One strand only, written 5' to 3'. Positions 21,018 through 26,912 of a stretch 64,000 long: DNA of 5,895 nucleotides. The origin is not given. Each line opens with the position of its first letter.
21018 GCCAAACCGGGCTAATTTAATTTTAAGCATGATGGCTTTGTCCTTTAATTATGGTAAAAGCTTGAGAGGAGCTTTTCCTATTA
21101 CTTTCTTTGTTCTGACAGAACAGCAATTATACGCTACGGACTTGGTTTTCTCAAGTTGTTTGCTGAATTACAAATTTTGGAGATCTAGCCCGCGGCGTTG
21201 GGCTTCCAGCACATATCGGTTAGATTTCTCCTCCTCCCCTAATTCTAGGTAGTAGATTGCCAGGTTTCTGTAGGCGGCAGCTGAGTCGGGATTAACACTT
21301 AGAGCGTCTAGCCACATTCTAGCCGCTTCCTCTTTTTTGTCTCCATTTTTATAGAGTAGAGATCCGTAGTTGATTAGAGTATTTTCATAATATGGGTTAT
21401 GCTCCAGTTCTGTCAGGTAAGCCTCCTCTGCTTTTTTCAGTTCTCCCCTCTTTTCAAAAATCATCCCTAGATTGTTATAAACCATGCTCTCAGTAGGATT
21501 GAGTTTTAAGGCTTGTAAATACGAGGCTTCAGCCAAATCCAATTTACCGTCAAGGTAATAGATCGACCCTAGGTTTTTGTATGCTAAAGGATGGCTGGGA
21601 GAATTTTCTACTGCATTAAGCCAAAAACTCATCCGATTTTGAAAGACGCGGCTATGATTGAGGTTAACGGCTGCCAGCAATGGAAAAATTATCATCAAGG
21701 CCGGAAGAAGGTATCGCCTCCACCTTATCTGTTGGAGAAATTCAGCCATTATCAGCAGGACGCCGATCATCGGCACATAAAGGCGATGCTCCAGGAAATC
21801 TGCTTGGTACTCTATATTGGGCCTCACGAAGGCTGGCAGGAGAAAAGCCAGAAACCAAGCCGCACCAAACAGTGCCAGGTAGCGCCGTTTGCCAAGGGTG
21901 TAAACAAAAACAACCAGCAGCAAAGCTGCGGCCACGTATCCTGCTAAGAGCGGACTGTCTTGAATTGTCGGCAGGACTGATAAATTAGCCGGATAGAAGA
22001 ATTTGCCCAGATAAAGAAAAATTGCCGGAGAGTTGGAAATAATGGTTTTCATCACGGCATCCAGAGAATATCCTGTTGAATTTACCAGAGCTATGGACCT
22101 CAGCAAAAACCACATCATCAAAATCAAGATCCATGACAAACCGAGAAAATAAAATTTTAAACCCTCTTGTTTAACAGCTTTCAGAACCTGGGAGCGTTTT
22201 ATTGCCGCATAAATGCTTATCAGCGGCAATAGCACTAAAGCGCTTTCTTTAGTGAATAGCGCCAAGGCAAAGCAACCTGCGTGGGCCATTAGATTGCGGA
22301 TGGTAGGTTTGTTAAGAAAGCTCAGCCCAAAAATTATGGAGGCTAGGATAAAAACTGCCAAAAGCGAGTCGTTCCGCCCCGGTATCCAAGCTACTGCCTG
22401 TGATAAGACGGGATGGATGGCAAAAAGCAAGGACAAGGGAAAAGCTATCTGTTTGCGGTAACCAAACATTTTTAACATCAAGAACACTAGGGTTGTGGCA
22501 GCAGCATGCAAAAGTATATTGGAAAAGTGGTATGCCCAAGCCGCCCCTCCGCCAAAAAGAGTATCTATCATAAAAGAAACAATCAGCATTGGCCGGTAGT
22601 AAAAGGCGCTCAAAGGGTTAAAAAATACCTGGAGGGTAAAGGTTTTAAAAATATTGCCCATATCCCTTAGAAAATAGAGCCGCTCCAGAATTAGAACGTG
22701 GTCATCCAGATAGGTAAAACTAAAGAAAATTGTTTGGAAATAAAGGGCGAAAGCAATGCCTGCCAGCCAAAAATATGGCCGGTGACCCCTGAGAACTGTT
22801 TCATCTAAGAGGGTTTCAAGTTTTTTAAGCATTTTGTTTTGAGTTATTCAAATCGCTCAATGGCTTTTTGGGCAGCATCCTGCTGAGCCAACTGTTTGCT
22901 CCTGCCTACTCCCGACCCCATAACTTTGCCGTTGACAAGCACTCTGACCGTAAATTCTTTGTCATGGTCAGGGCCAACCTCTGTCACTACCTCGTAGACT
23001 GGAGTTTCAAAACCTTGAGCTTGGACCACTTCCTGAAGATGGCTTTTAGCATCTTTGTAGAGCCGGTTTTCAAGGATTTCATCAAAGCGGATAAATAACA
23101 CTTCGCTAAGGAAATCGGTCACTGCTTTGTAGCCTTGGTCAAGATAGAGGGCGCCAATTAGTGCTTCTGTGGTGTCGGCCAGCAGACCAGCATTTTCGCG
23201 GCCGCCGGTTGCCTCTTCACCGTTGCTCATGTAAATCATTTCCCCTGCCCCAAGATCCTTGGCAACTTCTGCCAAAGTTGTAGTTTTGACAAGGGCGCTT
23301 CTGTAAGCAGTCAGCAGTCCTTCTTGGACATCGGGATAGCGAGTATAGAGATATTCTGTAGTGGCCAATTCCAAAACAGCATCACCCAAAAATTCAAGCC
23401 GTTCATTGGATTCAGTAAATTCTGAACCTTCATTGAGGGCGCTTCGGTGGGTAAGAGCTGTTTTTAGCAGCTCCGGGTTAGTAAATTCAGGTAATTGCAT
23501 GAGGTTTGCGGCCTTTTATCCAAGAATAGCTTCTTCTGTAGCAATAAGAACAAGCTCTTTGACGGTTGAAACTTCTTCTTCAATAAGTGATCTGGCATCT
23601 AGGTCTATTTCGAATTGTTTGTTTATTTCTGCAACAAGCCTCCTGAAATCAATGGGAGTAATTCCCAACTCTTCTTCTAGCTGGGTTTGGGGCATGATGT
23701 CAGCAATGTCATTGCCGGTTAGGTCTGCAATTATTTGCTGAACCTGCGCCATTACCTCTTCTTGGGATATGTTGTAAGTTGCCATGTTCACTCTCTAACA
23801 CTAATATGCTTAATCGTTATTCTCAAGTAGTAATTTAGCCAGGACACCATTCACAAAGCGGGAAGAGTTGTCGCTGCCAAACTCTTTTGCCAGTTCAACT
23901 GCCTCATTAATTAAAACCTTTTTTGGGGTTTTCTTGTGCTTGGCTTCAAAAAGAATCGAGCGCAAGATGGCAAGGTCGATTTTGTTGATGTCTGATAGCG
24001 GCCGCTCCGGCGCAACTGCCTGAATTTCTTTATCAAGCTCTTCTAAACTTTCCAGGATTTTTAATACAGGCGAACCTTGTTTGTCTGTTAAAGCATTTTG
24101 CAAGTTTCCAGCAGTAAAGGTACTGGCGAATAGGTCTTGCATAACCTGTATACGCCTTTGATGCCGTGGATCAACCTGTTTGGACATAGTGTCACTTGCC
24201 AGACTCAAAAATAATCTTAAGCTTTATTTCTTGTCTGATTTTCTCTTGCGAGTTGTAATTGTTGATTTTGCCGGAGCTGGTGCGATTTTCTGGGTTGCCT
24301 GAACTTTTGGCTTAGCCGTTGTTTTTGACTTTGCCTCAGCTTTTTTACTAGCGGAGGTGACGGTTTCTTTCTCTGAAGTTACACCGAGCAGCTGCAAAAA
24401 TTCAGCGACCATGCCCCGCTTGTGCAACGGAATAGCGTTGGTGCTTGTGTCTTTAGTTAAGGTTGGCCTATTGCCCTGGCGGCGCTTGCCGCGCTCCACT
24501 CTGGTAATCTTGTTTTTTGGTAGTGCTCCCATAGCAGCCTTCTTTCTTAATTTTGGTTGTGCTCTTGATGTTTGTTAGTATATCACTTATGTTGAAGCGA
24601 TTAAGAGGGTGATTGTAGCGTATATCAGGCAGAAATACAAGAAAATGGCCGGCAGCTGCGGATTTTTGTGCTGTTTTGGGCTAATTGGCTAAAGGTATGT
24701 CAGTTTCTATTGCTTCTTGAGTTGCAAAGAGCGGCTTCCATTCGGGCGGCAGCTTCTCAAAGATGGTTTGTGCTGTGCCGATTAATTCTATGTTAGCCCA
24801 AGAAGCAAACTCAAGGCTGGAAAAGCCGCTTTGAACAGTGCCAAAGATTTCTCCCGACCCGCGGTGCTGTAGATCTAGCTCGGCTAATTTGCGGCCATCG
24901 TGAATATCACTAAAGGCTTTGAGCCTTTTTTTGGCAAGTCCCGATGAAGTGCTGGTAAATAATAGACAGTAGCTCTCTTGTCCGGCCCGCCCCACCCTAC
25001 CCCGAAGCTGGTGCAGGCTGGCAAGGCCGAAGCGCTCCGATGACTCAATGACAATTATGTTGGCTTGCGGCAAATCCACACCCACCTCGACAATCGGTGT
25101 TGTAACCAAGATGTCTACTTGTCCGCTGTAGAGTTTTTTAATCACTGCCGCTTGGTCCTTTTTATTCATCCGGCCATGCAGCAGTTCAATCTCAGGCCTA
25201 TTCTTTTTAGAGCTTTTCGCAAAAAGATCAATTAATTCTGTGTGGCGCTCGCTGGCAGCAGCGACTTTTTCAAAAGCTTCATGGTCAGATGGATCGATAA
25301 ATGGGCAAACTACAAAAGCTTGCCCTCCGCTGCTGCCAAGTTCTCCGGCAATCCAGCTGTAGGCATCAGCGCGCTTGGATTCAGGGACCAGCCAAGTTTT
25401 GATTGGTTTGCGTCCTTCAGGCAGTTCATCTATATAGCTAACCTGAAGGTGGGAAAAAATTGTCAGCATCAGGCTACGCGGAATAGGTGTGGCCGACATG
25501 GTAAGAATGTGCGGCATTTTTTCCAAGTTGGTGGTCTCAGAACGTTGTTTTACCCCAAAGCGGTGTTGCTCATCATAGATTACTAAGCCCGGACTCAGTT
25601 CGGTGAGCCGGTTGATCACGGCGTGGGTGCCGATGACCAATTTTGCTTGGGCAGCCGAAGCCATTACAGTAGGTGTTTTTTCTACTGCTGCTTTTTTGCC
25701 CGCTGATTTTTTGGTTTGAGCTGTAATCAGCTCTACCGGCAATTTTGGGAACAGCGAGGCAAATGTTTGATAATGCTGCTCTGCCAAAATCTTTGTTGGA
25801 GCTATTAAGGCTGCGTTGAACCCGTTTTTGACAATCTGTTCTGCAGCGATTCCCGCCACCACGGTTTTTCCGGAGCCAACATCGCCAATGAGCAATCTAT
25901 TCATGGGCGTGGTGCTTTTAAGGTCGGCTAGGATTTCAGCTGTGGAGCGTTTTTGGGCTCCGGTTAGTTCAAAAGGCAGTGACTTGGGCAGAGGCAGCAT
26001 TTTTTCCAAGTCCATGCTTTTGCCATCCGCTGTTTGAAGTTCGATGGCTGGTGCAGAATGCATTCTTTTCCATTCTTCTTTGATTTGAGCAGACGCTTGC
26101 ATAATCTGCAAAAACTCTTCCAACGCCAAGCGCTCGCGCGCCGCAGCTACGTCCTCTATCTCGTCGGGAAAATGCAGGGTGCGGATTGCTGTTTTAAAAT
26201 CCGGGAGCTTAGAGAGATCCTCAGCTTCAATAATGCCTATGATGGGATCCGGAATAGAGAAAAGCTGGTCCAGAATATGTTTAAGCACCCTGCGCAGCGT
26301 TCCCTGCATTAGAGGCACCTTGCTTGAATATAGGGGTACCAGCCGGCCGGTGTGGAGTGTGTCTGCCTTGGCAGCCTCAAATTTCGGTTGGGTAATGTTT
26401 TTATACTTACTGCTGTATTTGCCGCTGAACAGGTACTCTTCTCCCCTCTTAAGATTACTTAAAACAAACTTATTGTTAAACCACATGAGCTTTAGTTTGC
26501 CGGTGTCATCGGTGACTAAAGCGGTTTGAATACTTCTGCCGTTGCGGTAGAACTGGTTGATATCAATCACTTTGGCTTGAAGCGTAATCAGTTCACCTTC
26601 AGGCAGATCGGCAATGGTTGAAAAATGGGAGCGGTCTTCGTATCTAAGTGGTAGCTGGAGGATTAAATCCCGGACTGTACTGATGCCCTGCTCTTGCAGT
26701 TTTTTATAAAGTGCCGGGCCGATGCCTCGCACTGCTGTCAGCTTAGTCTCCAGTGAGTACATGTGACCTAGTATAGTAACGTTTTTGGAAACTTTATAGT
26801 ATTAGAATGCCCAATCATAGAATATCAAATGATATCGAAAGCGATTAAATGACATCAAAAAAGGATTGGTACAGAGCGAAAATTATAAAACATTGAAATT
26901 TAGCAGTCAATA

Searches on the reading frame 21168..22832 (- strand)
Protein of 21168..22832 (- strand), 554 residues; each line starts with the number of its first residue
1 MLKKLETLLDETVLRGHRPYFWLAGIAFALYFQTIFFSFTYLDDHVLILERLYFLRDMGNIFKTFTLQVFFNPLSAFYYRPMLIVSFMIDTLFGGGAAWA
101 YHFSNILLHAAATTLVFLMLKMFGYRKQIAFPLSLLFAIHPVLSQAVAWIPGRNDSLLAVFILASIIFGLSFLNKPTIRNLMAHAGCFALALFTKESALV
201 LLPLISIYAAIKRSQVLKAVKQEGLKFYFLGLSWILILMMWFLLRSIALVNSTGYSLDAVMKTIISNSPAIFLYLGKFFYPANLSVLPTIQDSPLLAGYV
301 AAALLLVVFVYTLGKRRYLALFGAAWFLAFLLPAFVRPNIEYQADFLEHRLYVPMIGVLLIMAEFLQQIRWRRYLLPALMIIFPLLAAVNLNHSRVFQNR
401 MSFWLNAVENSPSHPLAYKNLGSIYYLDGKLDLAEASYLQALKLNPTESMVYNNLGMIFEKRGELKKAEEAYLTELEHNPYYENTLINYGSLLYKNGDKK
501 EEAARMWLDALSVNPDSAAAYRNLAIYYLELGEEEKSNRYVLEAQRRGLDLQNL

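Call 7: search_protein_families(library=pfam, proteins=[window:21168-22832:-], max_evalue=0.1)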
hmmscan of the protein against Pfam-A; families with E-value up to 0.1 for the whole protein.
window:21168-22832:- (554 aa): 14 families
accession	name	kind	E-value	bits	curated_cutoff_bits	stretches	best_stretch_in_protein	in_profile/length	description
PF13431.12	TPR_17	-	8.3e-19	66.7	24.4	3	438-470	2-34/34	Tetratricopeptide repeat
PF07719.23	TPR_2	-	3e-14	52.3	27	2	416-447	2-33/34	Tetratricopeptide repeat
PF00515.34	TPR_1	-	3.4e-14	52.4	27.8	2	416-447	2-33/34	Tetratricopeptide repeat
PF13432.12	TPR_16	-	6.8e-14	52.4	32.7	3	429-480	11-62/65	Tetratricopeptide repeat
PF13424.12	TPR_12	-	3.5e-10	40.4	30.1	3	417-473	5-69/77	Tetratricopeptide repeat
PF13414.12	TPR_11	-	7.4e-09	35.6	26.8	2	422-463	1-42/42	TPR repeat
PF13176.12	TPR_7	-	3.2e-07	30.4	27.9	1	417-446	1-32/36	Tetratricopeptide repeat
PF13428.12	TPR_14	-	3.3e-07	30.8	23.5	0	486-525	4-42/44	Tetratricopeptide repeat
PF13181.12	TPR_8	-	6.9e-07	29.4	25.7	1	418-447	4-33/34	Tetratricopeptide repeat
PF13231.12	PMT_2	-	4.1e-05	24.3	26.1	1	91-220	15-142/160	Dolichyl-phosphate-mannose-protein mannosyltransferase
PF23914.1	TPR_CcmH_CycH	-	0.00018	21.8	42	1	442-539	43-142/158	Cytochrome c-type biogenesis protein H TPR domain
PF13374.12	TPR_10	-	0.00047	20.5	27.5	0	418-444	5-31/42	Tetratricopeptide repeat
PF14559.12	TPR_19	-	0.002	18.8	25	0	509-536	16-43/68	Tetratricopeptide repeat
PF13371.12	TPR_9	-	0.012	16.1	35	0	498-533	9-44/73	Tetratricopeptide repeat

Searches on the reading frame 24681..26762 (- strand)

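Call 91: search_protein_families(library=pfam, proteins=[window:24681-26762:-], max_evalue=0.001)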
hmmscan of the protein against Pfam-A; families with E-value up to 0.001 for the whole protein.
window:24681-26762:- (693 aa): 7 families
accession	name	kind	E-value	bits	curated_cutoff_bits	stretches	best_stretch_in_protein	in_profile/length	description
PF17191.10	RecG_wedge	-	7.9e-21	74.8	23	1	11-163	5-158/162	RecG wedge domain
PF00270.35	DEAD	-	2.9e-20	73.1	26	1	286-429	14-162/167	DEAD/DEAH box helicase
PF00271.37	Helicase_C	-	1.4e-16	61.2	23.5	1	478-594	14-110/110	Helicase conserved C-terminal domain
PF04851.21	ResIII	-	5.2e-14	52.9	22.5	1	265-426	3-162/164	Type III restriction enzyme, res subunit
PF22590.2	Cas3-like_C_2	-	2.6e-06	28.1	27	1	509-593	17-104/106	CRISPR-associated nuclease/helicase Cas3, C-terminal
PF01336.31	tRNA_anti-codon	-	7.4e-05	23.1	27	1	59-119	1-60/75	OB-fold nucleic acid binding domain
PF13191.12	AAA_16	-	0.00079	20.4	32.6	0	276-388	14-129/167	AAA ATPase domain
